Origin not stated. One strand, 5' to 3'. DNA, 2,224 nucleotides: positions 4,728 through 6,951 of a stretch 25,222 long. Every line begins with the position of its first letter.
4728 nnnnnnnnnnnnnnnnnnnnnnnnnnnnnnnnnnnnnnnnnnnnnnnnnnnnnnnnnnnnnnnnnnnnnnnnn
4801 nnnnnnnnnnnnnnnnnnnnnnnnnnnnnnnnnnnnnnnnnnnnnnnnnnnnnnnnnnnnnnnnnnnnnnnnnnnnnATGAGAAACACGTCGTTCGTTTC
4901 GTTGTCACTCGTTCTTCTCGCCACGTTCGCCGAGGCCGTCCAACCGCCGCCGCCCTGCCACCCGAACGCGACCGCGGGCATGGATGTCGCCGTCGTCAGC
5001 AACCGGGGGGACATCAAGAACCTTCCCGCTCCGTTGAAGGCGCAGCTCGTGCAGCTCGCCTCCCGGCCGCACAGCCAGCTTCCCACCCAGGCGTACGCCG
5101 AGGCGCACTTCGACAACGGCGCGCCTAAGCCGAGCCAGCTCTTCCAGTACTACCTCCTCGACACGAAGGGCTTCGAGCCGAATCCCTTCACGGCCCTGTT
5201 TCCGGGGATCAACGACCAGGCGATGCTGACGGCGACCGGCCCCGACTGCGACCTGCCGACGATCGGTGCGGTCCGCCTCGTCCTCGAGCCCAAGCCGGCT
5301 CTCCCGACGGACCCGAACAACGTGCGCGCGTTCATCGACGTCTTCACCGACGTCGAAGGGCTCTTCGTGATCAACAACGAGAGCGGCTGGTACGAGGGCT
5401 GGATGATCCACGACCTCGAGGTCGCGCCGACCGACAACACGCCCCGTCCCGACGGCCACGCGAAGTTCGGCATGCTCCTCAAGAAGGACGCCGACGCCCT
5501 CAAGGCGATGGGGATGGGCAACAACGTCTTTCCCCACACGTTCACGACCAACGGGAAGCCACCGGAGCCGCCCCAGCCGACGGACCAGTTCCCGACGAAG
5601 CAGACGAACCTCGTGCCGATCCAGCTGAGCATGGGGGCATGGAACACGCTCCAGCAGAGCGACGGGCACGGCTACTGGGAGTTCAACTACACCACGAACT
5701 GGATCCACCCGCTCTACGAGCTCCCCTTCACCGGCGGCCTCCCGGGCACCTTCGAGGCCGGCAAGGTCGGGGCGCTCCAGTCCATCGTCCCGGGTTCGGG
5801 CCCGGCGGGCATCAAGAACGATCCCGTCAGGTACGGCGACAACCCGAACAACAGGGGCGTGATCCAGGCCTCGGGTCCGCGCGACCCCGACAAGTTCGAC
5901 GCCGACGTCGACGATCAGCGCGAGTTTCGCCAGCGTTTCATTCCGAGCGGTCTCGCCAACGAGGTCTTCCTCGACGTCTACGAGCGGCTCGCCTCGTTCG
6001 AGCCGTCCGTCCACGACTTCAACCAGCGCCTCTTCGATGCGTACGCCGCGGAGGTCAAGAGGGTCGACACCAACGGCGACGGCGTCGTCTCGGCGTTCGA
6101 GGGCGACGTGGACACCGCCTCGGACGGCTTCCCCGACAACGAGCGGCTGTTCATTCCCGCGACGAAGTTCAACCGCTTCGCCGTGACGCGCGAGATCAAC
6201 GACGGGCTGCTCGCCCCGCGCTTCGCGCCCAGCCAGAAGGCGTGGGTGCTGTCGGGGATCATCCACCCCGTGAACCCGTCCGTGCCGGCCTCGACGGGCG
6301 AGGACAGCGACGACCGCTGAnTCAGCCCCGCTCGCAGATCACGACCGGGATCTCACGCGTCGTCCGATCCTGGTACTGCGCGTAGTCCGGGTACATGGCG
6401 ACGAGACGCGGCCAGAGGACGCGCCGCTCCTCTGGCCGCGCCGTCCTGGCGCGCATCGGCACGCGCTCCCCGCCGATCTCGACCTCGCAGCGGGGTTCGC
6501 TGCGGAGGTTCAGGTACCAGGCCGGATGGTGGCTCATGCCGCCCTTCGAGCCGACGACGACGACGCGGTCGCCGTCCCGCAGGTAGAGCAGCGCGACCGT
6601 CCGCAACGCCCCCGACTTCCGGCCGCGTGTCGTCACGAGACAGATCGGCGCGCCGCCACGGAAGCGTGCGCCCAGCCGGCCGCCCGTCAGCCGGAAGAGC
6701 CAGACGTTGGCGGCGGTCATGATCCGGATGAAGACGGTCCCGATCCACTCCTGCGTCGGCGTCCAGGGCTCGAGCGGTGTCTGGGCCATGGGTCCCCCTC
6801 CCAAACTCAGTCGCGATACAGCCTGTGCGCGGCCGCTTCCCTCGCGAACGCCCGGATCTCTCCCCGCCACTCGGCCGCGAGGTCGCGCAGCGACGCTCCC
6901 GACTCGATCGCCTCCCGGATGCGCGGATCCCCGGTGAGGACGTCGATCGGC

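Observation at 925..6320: Candidate undescribed stress system: twin ECF16 sigmas + NrsF + novel secreted EF-hand protein + 10-Cys microprotein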

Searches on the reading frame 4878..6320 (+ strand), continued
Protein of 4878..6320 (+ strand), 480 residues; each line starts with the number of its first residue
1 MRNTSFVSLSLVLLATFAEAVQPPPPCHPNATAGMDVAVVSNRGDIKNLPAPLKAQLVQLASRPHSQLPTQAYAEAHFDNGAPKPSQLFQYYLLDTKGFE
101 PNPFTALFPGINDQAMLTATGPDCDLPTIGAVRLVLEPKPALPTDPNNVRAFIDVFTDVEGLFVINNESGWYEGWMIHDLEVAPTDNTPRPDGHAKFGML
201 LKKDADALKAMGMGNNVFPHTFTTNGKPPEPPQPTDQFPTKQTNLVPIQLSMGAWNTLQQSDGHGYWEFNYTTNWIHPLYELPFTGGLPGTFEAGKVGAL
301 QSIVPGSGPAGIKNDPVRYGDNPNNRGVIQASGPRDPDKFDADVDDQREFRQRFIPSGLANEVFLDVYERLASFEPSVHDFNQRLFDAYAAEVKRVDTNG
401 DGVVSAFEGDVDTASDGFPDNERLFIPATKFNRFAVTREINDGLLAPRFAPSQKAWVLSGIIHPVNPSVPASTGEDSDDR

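Call 98: find_encoding_contigs(protein=P0328, flank=5000, max_places=3)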
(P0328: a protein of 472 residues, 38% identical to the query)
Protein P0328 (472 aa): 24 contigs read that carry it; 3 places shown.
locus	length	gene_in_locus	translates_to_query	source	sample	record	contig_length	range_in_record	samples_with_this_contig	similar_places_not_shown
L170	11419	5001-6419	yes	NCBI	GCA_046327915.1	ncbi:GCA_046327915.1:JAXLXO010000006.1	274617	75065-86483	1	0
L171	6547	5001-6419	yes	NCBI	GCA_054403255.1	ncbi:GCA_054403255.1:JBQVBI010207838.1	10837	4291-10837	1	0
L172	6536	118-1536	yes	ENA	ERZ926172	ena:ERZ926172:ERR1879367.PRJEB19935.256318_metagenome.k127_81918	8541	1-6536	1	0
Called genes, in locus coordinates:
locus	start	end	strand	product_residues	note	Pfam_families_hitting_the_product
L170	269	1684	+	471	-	PF00330:Aconitase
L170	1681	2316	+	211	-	PF00694:Aconitase_C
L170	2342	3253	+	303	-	PF09296:NUDIX-like, PF09297:Zn_ribbon_NUD, PF00293:NUDIX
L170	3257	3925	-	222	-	-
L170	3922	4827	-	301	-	PF20112:DUF6502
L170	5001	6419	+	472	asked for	-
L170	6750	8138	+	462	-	PF00072:Response_reg, PF00158:Sigma54_activat, PF13191:AAA_16 (faint), PF14532:Sigma54_activ_2, PF07728:AAA_5 (faint), PF25601:AAA_lid_14, PF02954:HTH_8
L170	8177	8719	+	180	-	-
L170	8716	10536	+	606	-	-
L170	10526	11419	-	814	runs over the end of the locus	PF01590:GAF, PF13185:GAF_2, PF13492:GAF_3 (faint), PF00512:HisKA, PF02518:HATPase_c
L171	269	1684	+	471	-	PF00330:Aconitase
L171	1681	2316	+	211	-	PF00694:Aconitase_C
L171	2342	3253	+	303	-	PF09296:NUDIX-like, PF09297:Zn_ribbon_NUD, PF00293:NUDIX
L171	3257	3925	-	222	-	-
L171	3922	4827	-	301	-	PF20112:DUF6502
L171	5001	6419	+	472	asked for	-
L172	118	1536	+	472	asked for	-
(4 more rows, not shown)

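Call 99: find_encoding_contigs(protein=P0325, flank=5000, max_places=1)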
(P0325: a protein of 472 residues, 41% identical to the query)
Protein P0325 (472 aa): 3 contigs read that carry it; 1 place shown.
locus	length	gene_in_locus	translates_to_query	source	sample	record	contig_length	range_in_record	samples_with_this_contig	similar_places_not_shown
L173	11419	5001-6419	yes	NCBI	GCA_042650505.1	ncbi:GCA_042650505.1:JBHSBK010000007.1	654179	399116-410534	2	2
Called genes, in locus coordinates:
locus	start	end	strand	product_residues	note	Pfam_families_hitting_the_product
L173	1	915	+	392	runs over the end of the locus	PF01979:Amidohydro_1, PF07969:Amidohydro_3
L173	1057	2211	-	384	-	PF20182:DUF6545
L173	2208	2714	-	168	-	-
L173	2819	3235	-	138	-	-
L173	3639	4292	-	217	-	PF00355:Rieske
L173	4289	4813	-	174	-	PF04542:Sigma70_r2, PF08281:Sigma70_r4_2, PF04545:Sigma70_r4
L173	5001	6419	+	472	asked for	-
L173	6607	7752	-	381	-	PF02771:Acyl-CoA_dh_N, PF02770:Acyl-CoA_dh_M, PF00441:Acyl-CoA_dh_1, PF22924:ACOX_C_alpha1 (faint), PF08028:Acyl-CoA_dh_2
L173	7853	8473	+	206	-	PF00440:TetR_N (weak)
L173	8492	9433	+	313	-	PF00294:PfkB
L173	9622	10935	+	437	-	PF00285:Citrate_synt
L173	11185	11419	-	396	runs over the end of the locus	PF12679:ABC2_membrane_2, PF12698:ABC2_membrane_3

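Call 100: find_encoding_contigs(protein=P0278, flank=5000, max_places=1)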
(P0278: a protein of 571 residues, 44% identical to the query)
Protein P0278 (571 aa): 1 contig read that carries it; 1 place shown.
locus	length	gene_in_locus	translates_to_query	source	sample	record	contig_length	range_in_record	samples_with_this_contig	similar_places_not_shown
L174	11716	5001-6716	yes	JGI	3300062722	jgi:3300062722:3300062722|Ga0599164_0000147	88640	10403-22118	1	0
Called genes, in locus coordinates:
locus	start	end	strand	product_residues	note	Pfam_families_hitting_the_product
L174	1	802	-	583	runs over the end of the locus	PF01183:Glyco_hydro_25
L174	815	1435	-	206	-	PF01471:PG_binding_1 (weak)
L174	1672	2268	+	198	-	PF13505:OMP_b-brl (weak)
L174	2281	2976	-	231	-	-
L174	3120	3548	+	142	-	PF13751:DDE_Tnp_1_6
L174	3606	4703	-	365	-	-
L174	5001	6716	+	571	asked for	-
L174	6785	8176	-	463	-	PF01103:Omp85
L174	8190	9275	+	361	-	PF13480:Acetyltransf_6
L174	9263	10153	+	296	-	PF03706:LPG_synthase_TM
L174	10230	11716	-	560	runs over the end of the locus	PF00005:ABC_tran, PF03193:RsgA_GTPase (faint), PF03308:MeaB (faint), PF13555:AAA_29 (faint), PF00006:ATP-synt_ab (faint), PF01926:MMR_HSR1 (faint), PF12848:ABC_tran_Xtn, PF00005:ABC_tran, +2 more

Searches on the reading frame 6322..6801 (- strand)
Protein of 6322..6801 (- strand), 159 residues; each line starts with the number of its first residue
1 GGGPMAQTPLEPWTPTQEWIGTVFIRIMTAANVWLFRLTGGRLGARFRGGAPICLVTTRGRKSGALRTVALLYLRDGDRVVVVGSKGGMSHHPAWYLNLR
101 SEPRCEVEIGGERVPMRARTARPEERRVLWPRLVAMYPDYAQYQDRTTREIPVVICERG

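Call 3: search_protein_families(library=pfam, proteins=[window:6322-6801:-], max_evalue=0.01)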
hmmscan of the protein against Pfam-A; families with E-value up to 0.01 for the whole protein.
window:6322-6801:- (159 aa): 1 family
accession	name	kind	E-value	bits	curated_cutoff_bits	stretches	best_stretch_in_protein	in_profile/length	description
PF04075.20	F420H2_quin_red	-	7.7e-40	136.5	22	1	32-157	5-129/130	F420H(2)-dependent quinone reductase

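Call 8: search_protein_families(library=ncbifam, proteins=[window:6322-6801:-], max_evalue=0.01)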
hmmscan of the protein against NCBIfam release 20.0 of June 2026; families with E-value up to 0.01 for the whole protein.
window:6322-6801:- (159 aa): 1 family
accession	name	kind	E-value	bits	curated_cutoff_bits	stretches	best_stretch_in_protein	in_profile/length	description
TIGR00026.1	hi_GC_TIGR00026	subfamily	1.5e-32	112.6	46.35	1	50-157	6-111/111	nitroreductase family deazaflavin-dependent oxidoreductase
